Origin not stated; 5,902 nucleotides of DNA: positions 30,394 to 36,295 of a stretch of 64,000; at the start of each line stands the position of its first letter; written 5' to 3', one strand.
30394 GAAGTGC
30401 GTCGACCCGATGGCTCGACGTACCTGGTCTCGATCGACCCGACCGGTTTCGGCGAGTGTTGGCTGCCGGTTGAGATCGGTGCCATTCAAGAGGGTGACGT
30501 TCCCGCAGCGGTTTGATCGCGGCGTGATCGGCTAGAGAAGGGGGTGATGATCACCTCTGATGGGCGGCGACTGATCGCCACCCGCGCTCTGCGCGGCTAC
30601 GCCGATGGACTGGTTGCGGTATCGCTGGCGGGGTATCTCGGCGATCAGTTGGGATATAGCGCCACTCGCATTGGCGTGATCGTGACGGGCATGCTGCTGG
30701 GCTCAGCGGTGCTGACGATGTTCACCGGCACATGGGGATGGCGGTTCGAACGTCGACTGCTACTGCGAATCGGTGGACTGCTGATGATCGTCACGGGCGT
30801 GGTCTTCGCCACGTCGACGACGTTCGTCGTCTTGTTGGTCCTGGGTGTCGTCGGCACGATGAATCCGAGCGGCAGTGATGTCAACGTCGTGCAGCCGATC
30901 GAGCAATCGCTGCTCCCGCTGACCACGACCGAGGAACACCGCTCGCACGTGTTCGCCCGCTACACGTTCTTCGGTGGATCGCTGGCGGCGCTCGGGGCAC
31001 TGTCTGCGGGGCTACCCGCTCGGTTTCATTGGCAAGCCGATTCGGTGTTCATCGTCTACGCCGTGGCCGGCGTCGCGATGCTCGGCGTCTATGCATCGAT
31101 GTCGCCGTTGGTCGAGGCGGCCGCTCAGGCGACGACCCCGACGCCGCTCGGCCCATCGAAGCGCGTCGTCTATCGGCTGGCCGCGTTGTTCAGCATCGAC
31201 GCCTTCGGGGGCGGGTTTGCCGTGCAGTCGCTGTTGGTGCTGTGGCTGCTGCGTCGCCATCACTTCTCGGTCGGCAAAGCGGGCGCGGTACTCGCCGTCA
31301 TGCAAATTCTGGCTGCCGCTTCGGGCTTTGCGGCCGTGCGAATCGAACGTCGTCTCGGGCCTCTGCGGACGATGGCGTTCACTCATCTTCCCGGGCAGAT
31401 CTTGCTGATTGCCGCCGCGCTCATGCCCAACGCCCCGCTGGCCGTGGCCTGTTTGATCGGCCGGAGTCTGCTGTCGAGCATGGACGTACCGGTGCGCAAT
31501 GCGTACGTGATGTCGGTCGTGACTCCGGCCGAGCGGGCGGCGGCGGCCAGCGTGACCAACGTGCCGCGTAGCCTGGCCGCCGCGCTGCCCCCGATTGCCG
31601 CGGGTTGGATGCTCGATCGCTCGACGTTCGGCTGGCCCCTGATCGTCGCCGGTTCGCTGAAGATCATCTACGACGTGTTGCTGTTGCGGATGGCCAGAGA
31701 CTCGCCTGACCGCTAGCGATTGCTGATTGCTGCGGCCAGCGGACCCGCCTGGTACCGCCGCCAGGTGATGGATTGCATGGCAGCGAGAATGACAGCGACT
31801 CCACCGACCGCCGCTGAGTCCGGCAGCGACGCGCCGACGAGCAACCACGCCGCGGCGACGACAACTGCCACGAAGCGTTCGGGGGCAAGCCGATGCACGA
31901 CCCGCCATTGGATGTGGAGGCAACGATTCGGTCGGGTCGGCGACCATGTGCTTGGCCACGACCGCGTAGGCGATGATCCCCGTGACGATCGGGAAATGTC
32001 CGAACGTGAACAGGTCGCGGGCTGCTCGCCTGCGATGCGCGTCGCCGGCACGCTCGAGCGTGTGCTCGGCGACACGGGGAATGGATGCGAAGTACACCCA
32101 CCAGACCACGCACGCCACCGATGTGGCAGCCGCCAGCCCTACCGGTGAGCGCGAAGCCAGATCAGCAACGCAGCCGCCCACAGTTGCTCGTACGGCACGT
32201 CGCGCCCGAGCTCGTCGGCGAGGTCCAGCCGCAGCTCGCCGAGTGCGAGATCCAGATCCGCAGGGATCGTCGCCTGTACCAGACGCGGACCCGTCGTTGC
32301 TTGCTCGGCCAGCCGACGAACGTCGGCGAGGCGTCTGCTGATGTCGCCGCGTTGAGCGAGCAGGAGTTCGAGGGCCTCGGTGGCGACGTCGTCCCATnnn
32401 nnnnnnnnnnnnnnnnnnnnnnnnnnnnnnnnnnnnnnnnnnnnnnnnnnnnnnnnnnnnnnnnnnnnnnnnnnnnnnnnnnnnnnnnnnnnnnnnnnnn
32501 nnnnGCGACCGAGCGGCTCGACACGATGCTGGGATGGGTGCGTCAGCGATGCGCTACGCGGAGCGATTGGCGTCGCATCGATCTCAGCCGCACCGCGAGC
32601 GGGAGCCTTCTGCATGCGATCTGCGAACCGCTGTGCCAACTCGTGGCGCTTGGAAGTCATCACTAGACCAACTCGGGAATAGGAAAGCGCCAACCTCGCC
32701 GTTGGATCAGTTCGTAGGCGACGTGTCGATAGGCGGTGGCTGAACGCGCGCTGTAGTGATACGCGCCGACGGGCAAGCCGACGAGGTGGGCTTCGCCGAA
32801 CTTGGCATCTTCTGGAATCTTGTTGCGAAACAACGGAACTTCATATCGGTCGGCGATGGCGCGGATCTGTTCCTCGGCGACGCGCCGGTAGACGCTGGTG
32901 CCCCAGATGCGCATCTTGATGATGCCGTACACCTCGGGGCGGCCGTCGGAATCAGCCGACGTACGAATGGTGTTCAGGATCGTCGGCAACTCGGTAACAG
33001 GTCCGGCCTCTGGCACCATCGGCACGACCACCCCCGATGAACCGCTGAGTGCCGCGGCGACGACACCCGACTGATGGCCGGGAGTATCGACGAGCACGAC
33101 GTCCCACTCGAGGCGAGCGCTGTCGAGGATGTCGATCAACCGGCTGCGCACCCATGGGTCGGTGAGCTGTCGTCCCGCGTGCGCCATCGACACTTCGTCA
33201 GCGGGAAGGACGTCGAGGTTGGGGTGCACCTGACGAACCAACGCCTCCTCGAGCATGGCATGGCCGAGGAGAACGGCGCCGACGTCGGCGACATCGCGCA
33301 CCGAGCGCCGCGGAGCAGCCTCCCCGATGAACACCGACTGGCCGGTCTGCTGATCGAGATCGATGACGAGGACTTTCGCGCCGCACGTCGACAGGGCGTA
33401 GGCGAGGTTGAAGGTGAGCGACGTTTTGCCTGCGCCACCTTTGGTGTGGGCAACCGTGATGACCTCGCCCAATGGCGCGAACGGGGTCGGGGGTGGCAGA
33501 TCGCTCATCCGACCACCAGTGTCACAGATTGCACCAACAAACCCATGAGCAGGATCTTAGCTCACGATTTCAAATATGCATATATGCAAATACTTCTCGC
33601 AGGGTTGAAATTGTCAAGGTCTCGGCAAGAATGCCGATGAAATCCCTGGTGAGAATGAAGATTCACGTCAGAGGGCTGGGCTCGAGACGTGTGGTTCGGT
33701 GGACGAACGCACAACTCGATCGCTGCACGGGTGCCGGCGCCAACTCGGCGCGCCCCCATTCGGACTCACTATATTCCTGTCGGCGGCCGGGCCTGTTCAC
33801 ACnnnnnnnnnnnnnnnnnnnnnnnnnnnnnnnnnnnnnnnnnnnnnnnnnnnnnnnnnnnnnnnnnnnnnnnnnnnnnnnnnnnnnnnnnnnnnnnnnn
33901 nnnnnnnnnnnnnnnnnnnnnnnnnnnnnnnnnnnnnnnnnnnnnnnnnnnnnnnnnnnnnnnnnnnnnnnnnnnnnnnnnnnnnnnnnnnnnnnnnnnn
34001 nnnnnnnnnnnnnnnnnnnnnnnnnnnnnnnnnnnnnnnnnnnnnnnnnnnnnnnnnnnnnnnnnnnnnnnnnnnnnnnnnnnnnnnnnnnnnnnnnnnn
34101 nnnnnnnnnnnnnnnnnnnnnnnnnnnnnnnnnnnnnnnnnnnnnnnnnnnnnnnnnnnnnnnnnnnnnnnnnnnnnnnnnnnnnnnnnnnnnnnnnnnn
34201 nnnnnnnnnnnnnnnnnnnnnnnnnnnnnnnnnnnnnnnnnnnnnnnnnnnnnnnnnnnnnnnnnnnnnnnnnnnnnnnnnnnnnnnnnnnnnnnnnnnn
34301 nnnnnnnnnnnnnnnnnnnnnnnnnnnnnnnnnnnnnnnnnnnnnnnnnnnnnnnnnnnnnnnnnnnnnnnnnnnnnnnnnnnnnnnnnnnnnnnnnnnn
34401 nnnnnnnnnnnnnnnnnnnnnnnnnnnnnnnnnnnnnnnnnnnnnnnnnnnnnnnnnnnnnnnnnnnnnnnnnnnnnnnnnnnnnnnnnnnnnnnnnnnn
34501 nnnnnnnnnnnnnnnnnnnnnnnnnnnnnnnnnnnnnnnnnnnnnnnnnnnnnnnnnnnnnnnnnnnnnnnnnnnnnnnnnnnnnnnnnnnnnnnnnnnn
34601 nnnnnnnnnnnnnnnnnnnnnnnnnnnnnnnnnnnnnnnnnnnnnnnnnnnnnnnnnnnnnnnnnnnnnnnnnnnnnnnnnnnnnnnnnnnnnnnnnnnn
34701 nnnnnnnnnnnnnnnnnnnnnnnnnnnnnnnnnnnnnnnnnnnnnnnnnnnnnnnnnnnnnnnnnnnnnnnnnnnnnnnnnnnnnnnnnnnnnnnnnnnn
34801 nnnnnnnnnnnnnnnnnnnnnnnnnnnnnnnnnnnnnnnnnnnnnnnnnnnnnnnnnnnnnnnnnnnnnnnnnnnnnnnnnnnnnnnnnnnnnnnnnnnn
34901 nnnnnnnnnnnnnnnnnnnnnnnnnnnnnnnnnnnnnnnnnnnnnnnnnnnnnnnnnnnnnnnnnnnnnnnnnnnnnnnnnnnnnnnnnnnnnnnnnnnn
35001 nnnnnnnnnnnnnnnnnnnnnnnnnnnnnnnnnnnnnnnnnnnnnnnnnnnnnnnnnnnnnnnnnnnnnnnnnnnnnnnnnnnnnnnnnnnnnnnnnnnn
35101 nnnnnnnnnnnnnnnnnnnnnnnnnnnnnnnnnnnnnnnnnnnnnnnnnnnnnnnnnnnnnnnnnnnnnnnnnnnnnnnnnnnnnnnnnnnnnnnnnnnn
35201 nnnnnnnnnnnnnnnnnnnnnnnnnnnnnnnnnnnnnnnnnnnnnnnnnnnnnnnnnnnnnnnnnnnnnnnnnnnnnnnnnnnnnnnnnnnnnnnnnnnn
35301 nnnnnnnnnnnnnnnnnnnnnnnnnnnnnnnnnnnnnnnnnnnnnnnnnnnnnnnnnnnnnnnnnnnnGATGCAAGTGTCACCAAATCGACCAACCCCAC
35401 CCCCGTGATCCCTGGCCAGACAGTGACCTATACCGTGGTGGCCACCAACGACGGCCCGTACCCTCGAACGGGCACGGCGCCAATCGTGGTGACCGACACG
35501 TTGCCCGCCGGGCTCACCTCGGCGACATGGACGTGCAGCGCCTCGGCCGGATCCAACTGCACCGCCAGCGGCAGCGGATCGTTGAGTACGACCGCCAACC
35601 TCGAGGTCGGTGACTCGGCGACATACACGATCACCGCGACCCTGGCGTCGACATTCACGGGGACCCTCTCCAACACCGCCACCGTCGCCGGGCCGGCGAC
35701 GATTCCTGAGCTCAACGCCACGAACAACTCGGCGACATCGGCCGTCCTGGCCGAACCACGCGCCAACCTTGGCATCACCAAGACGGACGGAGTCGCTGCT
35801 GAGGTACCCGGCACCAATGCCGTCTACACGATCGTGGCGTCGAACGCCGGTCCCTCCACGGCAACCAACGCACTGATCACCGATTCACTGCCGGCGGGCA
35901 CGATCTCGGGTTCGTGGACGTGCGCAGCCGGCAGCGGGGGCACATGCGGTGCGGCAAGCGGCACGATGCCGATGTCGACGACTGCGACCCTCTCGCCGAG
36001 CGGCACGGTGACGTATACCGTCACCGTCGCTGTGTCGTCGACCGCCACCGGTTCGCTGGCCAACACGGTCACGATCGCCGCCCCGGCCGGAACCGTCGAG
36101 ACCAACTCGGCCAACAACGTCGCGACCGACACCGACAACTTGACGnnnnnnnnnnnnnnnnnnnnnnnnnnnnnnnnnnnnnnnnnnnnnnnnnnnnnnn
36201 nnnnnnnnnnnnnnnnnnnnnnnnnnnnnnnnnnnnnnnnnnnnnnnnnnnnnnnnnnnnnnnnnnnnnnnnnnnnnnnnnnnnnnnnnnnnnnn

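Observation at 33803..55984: A single 22.2-kb gene encodes a roughly 7,390-aa LPXTG-anchored repeat protein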

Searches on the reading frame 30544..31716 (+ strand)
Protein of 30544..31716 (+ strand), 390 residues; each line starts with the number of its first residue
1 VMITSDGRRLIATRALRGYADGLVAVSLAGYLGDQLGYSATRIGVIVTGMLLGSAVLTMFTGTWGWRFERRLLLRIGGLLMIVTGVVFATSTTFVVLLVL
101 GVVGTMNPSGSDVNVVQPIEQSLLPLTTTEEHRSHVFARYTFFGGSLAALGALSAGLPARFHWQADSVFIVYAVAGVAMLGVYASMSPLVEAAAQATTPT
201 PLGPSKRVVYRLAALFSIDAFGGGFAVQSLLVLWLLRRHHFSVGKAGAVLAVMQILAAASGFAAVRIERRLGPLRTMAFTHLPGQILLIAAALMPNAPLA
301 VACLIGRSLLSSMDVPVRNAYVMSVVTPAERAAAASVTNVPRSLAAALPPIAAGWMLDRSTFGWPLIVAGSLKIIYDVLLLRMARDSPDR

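Call 8: search_protein_families(library=pfam, proteins=[window:30544-31716:+], max_evalue=0.001)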
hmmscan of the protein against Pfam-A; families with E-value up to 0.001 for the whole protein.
window:30544-31716:+ (390 aa): 1 family
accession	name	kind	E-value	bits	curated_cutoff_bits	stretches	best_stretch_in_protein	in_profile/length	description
PF07690.21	MFS_1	-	6.1e-23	81.7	33.4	2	15-300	6-294/347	Major Facilitator Superfamily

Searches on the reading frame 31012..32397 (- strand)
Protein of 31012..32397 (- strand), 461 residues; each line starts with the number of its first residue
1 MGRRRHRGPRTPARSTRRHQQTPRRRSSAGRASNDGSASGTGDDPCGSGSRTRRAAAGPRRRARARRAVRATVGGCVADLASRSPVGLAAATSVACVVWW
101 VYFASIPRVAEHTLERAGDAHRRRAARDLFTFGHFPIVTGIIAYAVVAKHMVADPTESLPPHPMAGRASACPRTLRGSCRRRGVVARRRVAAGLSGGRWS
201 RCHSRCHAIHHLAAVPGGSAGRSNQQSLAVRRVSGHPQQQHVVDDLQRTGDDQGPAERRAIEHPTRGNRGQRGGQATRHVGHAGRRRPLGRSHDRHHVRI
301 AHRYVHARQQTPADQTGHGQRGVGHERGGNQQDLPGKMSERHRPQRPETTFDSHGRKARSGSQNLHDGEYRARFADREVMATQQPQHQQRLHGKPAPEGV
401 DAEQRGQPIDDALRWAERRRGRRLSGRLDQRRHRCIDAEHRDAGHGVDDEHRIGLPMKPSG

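Call 8: search_protein_families(library=pfam, proteins=[window:31012-32397:-], max_evalue=0.001)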
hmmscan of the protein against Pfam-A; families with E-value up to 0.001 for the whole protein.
window:31012-32397:- (461 aa): 1 family
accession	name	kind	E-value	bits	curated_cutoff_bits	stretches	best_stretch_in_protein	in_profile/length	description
PF06772.16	LtrA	-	9e-12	45.3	31.9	1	86-160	213-288/356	Bacterial low temperature requirement A protein (LtrA)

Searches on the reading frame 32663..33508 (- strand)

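Call 8: search_protein_families(library=pfam, proteins=[window:32663-33508:-], max_evalue=0.001)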
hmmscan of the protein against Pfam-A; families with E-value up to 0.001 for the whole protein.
window:32663-33508:- (281 aa): 7 families
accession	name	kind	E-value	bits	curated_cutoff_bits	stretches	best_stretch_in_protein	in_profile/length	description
PF13614.12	AAA_31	-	4.5e-26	92.3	27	1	15-183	2-166/177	AAA domain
PF01656.29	CbiA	-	1.6e-14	54.3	25.4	1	17-247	1-125/125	CobQ/CobB/MinD/ParA nucleotide binding domain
PF09140.17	MipZ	-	6e-10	39.3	20.7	1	16-164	2-129/262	ATPase MipZ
PF10609.15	ParA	-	6.9e-08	32.6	27.1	1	15-53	4-42/246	NUBPL iron-transfer P-loop NTPase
PF06564.18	CBP_BcsQ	-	9.9e-08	32.2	21.3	1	16-157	3-138/234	Cellulose biosynthesis protein BcsQ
PF00142.24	Fer4_NifH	-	0.00024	21.1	25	0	21-58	6-43/271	4Fe-4S iron sulfur cluster binding proteins, NifH/frxC family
PF00448.28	SRP54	-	0.00066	19.8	22.7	0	201-234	34-67/196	SRP54-type protein, GTPase domain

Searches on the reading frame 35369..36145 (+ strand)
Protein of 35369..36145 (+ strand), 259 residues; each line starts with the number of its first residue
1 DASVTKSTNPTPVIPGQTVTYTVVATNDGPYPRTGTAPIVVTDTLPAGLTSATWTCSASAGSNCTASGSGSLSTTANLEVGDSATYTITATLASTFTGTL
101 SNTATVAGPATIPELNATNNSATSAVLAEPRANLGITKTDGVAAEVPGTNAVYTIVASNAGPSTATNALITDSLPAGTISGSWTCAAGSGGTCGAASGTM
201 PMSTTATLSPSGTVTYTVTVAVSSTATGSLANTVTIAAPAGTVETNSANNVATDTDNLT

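Call 9: search_protein_families(library=ncbifam, proteins=[window:35369-36145:+], max_evalue=0.01)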
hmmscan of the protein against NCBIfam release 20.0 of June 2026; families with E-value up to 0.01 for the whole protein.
window:35369-36145:+ (259 aa): 2 families
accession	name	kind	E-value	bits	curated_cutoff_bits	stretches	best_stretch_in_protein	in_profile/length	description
TIGR01451.2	B_ant_repeat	repeat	2.5e-20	72.2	24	2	6-58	1-50/53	DUF11 type repeat protein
TIGR04226.1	RrgB_K2N_iso_D2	domain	3.5e-06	27.9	30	1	4-107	5-99/123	isopeptide-forming domain-containing fimbrial protein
